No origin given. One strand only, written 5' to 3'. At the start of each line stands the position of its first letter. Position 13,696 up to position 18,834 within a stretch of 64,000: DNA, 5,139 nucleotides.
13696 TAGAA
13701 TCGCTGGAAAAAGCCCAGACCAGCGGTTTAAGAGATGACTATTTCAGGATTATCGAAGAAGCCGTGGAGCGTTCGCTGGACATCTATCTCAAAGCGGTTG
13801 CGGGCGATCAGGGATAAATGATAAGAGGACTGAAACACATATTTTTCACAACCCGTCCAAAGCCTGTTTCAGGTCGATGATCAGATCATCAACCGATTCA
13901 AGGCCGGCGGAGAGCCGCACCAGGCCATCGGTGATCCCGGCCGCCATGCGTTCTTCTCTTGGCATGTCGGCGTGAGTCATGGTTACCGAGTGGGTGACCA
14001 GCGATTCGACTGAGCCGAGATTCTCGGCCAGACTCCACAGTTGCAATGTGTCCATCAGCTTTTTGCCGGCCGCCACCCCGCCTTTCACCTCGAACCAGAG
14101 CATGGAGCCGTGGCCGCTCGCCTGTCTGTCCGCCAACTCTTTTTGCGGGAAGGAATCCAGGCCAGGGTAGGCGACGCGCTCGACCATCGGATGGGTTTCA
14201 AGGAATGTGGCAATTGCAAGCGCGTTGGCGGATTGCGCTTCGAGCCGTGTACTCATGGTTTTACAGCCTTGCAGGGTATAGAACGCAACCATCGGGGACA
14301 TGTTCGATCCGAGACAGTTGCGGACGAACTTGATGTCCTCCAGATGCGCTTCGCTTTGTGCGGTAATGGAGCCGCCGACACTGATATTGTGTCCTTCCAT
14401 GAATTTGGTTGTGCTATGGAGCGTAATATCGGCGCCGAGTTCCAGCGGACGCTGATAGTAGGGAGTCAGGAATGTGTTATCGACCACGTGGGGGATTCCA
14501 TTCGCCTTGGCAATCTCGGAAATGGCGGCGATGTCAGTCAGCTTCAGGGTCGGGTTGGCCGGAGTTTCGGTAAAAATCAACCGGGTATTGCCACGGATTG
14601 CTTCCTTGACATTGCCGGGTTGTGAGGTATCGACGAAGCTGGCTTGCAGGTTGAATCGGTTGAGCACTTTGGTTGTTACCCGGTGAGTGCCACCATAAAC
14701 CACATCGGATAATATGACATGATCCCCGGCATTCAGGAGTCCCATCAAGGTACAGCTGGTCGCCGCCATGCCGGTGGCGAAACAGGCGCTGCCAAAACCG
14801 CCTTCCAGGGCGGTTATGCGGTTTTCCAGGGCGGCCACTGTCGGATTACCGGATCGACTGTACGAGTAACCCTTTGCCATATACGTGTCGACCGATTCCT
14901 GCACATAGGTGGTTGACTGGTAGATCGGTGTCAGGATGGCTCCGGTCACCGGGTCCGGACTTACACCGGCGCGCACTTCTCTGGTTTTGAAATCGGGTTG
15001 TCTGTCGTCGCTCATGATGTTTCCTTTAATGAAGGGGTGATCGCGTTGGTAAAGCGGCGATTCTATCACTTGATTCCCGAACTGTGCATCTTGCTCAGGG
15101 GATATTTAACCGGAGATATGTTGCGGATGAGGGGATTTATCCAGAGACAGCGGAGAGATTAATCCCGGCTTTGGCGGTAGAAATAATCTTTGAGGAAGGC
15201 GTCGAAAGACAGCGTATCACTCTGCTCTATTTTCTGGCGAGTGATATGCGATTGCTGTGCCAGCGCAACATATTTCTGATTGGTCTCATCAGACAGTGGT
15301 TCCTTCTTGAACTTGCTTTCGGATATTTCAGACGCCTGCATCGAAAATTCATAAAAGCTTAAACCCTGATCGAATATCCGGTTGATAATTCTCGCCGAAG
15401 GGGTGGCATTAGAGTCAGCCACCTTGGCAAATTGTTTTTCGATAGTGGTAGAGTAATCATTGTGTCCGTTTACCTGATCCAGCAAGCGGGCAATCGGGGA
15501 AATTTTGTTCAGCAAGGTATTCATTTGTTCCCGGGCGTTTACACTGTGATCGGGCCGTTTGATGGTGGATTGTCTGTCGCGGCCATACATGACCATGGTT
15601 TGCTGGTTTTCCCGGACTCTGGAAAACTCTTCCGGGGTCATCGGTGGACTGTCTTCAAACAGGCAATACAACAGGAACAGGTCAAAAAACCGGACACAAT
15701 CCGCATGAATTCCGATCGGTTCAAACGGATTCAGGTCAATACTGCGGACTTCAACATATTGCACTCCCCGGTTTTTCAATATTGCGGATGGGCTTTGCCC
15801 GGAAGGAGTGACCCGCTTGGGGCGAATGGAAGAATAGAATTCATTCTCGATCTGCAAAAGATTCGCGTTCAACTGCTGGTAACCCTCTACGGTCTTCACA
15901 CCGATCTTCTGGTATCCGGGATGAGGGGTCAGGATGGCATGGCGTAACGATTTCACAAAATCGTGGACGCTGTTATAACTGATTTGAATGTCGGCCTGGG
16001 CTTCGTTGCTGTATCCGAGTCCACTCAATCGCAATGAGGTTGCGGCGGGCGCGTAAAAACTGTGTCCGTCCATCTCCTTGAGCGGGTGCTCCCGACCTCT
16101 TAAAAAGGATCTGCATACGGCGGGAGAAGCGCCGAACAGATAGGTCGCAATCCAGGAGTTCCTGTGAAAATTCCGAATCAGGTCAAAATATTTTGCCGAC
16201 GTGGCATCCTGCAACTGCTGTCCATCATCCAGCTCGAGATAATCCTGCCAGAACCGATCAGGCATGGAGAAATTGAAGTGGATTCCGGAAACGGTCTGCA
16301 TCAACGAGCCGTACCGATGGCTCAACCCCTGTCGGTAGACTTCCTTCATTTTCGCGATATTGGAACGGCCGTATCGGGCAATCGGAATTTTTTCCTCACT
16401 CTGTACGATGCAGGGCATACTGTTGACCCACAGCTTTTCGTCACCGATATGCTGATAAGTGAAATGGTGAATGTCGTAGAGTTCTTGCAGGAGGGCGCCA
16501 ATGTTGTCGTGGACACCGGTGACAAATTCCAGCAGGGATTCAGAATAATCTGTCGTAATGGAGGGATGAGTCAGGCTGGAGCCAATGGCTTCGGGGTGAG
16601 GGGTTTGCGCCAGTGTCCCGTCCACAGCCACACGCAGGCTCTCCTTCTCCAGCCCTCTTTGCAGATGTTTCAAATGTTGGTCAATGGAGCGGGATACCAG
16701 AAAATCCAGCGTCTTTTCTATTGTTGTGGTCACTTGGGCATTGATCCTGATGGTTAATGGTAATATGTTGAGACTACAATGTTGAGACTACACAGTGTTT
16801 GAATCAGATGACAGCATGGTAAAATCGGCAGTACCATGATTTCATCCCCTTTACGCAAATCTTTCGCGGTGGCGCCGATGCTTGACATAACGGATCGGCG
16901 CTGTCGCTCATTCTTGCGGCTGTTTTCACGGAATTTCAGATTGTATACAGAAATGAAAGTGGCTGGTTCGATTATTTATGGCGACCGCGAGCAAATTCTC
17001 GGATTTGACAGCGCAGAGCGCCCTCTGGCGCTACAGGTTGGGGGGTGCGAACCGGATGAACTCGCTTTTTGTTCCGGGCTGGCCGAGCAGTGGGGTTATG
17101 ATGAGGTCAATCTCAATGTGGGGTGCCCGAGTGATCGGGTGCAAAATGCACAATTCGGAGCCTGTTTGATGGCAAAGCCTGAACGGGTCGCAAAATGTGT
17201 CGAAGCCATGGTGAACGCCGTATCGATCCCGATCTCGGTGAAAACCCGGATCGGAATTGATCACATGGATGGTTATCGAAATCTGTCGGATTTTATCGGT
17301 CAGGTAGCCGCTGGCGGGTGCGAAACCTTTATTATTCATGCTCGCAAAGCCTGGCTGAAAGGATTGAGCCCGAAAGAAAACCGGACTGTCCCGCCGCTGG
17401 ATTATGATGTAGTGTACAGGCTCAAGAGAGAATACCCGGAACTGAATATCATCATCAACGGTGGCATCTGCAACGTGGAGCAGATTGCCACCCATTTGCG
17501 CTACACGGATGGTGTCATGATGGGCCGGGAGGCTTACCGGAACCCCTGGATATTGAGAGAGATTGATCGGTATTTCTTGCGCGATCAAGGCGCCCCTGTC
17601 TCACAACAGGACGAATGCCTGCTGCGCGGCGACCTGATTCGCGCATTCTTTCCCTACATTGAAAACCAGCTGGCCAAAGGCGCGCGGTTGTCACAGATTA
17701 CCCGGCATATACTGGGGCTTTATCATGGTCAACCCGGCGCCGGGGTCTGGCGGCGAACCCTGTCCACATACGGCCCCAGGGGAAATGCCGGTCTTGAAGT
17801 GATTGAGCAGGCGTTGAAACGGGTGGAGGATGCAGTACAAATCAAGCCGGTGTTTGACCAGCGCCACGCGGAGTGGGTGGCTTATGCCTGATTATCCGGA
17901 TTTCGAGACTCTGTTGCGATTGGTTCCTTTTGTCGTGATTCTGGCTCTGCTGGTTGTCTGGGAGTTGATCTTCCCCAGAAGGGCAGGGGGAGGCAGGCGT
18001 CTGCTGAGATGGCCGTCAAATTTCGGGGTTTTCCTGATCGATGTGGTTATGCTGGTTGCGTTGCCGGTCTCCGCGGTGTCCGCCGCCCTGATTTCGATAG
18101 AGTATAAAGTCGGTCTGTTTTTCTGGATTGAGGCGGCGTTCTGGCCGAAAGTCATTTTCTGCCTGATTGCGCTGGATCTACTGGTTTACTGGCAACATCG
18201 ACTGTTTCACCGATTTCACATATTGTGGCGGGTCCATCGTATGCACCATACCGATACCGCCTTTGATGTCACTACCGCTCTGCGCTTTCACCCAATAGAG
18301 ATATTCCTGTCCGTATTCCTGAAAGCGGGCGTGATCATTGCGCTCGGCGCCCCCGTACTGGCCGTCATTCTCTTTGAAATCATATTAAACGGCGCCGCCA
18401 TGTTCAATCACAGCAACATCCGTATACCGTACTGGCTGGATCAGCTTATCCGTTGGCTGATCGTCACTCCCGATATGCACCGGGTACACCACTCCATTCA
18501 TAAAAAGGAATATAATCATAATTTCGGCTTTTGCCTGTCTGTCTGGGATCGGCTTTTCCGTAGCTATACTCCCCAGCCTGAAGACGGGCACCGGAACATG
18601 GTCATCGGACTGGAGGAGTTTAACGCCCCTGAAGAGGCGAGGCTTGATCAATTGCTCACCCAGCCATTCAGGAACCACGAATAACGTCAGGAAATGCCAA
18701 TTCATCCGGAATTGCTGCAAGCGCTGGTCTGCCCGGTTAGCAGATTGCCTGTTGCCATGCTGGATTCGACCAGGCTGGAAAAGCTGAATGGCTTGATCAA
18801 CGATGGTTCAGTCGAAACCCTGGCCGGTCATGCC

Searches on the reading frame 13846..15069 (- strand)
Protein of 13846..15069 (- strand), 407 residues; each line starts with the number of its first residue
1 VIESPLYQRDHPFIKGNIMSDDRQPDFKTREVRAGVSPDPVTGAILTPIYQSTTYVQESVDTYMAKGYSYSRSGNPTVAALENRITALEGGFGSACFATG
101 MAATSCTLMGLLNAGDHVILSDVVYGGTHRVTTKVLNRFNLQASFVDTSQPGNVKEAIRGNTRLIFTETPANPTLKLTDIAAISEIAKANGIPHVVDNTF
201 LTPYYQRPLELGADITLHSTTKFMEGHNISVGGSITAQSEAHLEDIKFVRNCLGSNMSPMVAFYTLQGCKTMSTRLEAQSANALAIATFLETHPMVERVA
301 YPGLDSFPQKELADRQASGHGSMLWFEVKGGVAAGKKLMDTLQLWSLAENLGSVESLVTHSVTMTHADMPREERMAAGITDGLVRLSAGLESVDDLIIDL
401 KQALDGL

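Call 27: search_protein_families(library=ncbifam, proteins=[window:13846-15069:-], max_evalue=0.01)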
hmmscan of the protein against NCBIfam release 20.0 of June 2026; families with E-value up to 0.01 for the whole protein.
window:13846-15069:- (407 aa): 53 families (the best 25 are shown)
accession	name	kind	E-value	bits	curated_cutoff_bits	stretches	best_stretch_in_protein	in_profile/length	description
NF005810.0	PRK07671.1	equivalog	2.5e-128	428.3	594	1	28-404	4-376/377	bifunctional cystathionine gamma-lyase/homocysteine desulfhydrase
NF005871.0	PRK07811.1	equivalog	1.1e-123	412.7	513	1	21-405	7-387/389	cystathionine gamma-synthase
TIGR01328.1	met_gam_lyase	equivalog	2e-119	399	549.7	1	26-407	3-391/391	methionine gamma-lyase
NF004821.0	PRK06176.1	equivalog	1.1e-118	396.4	642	1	27-405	3-377/380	cystathionine gamma-synthase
NF004876.0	PRK06234.1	subfamily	6e-118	394.3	666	1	25-406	7-397/400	methionine gamma-lyase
NF005976.0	PRK08064.1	equivalog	1.2e-116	389.9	627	1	27-405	7-381/390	cystathionine beta-lyase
NF005695.0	PRK07503.1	equivalog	5.3e-115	384.3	666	1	22-405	5-395/403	methionine gamma-lyase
TIGR01326.1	OAH_OAS_sulfhy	subfamily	5.6e-110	367.9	495.1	2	27-248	2-229/418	O-acetylhomoserine aminocarboxypropyltransferase/cysteine synthase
NF006003.0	PRK08133.1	equivalog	9e-110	367.1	522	1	20-405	5-395/396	O-succinylhomoserine sulfhydrylase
TIGR02080.1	O_succ_thio_ly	equivalog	3.6e-108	361.7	504.55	1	28-405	5-380/382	cystathionine gamma-synthase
TIGR01325.1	O_suc_HS_sulf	equivalog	1e-107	360.1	510.05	1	64-404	42-380/380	O-succinylhomoserine sulfhydrylase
NF006004.0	PRK08134.1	equivalog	2.1e-104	349.6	636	2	21-236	3-224/433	O-acetylhomoserine aminocarboxypropyltransferase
NF006097.0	PRK08249.1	equivalog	3.2e-104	348.5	600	1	21-406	5-395/402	cystathionine gamma-synthase family protein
NF005872.0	PRK07812.1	equivalog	1.9e-102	343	703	2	23-239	13-236/439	bifunctional o-acetylhomoserine/o-acetylserine sulfhydrylase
NF005263.0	PRK06767.1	equivalog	4.9e-102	341.8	617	1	25-405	4-384/392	methionine gamma-lyase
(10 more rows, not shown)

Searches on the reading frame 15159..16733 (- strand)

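Call 27: search_protein_families(library=ncbifam, proteins=[window:15159-16733:-], max_evalue=0.01)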
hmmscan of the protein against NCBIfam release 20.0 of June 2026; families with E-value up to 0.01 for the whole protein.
window:15159-16733:- (524 aa): 3 families
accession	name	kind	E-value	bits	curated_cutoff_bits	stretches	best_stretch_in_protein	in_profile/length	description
TIGR01434.1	glu_cys_ligase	equivalog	1.9e-181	604.1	393.3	1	18-516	11-511/512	glutamate--cysteine ligase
NF002688.0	PRK02471.1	equivalog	7.1e-85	285.9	425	1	11-473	6-416/756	bifunctional glutamate--cysteine ligase GshA/glutathione synthetase GshB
TIGR01435.1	glu_cys_lig_rel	equivalog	3.8e-53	180.8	656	1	23-454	7-381/719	bifunctional glutamate--cysteine ligase/glutathione synthetase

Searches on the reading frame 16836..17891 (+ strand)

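Call 8: search_protein_families(library=pfam, proteins=[window:16836-17891:+])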
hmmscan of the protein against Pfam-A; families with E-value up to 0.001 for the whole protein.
window:16836-17891:+ (351 aa): 1 family
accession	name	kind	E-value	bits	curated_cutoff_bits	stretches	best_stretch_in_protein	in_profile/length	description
PF01207.24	Dus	-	5e-78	262.8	20.4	1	12-323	2-302/311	Dihydrouridine synthase (Dus)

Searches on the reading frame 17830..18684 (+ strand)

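Call 8: search_protein_families(library=pfam, proteins=[window:17830-18684:+])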
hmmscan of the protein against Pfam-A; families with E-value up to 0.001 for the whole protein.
window:17830-18684:+ (284 aa): 1 family
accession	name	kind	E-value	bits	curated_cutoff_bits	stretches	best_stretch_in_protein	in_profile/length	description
PF04116.19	FA_hydroxylase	-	4.9e-29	101.8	31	1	109-244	2-131/132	Fatty acid hydroxylase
